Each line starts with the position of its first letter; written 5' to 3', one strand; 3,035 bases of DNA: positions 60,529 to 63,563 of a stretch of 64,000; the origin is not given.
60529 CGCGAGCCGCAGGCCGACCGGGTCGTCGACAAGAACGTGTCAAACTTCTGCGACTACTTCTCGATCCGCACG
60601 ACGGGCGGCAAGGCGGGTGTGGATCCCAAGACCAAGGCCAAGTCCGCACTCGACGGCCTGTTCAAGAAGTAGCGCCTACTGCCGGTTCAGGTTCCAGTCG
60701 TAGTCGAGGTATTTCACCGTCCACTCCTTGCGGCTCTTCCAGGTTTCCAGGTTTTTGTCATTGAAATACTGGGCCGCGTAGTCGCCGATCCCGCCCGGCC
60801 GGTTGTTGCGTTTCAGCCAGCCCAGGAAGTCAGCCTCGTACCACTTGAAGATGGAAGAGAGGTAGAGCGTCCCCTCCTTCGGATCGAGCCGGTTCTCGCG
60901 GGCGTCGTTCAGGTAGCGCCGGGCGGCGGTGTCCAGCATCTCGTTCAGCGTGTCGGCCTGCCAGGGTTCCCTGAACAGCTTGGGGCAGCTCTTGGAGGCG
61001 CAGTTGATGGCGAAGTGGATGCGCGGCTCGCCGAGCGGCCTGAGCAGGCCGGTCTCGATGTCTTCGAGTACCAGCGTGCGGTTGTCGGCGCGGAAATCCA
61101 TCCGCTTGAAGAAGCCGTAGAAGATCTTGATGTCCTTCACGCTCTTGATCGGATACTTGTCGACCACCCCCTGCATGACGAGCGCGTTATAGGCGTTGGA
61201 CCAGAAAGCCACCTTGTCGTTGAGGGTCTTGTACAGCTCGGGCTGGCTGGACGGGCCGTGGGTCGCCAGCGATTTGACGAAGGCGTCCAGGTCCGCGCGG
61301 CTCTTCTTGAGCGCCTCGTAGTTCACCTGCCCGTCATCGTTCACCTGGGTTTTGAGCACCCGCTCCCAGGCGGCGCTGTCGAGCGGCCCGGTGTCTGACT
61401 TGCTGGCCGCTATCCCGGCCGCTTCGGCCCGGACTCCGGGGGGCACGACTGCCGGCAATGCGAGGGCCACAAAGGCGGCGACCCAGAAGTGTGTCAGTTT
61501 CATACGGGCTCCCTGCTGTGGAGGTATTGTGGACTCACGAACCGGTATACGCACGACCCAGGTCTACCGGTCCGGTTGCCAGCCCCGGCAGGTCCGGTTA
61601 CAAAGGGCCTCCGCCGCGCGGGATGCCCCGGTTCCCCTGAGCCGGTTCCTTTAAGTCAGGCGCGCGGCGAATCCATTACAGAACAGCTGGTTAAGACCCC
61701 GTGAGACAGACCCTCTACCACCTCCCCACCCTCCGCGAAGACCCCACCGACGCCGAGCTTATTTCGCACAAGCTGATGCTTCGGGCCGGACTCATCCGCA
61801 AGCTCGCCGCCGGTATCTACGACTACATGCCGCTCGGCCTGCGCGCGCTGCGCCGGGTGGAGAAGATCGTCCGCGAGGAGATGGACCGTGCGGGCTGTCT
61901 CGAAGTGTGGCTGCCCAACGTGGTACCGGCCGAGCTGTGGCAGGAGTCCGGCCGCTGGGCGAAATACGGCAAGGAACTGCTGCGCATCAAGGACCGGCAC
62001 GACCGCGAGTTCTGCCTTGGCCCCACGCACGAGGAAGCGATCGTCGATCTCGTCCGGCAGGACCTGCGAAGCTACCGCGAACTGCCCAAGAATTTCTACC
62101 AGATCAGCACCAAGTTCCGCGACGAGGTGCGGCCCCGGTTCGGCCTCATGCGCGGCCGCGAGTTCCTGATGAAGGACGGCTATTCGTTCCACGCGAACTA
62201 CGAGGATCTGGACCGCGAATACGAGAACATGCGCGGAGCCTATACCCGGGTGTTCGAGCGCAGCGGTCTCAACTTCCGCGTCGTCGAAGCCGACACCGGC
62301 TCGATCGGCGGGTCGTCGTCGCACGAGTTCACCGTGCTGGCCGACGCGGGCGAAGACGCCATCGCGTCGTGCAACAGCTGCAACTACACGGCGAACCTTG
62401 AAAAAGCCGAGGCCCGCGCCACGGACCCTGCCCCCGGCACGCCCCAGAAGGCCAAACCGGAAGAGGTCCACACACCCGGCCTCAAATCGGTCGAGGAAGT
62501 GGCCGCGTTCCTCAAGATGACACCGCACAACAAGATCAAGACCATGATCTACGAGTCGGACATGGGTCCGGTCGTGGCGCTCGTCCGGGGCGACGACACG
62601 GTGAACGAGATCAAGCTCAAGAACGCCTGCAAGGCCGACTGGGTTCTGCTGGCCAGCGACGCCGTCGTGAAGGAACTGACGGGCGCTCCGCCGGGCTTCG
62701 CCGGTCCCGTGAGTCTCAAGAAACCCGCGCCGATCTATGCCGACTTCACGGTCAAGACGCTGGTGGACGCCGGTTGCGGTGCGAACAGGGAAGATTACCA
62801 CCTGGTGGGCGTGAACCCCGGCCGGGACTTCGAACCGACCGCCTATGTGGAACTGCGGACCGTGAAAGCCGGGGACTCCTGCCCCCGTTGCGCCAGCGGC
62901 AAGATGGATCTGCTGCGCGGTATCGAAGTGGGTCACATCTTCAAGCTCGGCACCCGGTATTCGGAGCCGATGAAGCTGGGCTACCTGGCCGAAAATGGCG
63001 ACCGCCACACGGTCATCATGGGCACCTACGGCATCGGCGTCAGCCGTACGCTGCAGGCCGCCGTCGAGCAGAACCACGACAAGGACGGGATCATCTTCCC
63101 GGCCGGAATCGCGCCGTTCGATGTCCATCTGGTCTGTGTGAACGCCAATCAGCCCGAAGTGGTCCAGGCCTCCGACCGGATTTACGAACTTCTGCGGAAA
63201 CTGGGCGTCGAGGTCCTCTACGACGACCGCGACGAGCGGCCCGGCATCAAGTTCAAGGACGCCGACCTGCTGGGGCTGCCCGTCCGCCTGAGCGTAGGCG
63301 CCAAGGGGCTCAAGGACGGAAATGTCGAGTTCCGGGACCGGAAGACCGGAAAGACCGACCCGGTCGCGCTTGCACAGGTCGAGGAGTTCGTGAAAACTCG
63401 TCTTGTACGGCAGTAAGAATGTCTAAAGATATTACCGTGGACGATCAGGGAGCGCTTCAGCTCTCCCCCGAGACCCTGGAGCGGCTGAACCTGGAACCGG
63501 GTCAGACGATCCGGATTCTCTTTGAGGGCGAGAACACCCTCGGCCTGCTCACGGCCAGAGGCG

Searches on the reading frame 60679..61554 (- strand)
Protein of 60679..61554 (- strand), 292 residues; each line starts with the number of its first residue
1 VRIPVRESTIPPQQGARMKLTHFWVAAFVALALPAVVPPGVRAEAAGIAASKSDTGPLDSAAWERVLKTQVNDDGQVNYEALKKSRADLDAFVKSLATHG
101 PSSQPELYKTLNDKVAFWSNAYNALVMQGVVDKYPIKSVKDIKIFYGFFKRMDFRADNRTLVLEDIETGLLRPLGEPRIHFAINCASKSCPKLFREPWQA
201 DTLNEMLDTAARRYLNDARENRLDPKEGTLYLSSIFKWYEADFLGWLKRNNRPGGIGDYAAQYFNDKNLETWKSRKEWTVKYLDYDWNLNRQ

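Call 84: search_protein_families(library=pfam, proteins=[window:60679-61554:-], max_evalue=0.001)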
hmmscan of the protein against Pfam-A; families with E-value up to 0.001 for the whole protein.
window:60679-61554:- (292 aa): 1 family
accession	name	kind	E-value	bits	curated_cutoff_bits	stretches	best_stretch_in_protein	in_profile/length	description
PF04784.19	DUF547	-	8.5e-20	71.4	27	1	112-215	7-125/125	Protein of unknown function, DUF547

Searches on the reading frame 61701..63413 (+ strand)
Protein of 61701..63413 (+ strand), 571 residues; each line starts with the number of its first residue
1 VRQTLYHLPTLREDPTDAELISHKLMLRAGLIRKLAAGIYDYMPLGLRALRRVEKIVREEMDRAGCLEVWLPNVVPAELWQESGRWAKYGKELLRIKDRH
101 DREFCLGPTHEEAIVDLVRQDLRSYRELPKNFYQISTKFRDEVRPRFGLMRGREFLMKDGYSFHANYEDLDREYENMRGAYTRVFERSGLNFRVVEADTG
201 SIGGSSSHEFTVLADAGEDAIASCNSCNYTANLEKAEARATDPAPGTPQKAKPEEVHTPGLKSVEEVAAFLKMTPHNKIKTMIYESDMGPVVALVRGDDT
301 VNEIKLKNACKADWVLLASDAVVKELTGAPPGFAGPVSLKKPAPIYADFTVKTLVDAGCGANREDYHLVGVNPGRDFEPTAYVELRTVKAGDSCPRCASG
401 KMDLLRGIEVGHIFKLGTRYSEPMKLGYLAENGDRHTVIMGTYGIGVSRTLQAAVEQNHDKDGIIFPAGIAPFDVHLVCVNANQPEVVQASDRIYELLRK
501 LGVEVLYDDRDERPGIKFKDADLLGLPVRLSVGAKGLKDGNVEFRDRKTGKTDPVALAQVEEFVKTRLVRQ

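Call 84: search_protein_families(library=pfam, proteins=[window:61701-63413:+], max_evalue=0.001)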
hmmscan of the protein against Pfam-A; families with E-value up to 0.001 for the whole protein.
window:61701-63413:+ (571 aa): 3 families
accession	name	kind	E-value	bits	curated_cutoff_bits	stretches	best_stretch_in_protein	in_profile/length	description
PF00587.30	tRNA-synt_2b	-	3.7e-37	128.6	29.3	1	96-458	3-179/179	tRNA synthetase class II core domain (G, H, P, S and T)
PF04073.20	tRNA_edit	-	5.8e-23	81.7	25.5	1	258-373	1-118/123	Aminoacyl-tRNA editing domain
PF03129.25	HGTP_anticodon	-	4.3e-19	68.9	21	1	474-566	1-93/94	Anticodon binding domain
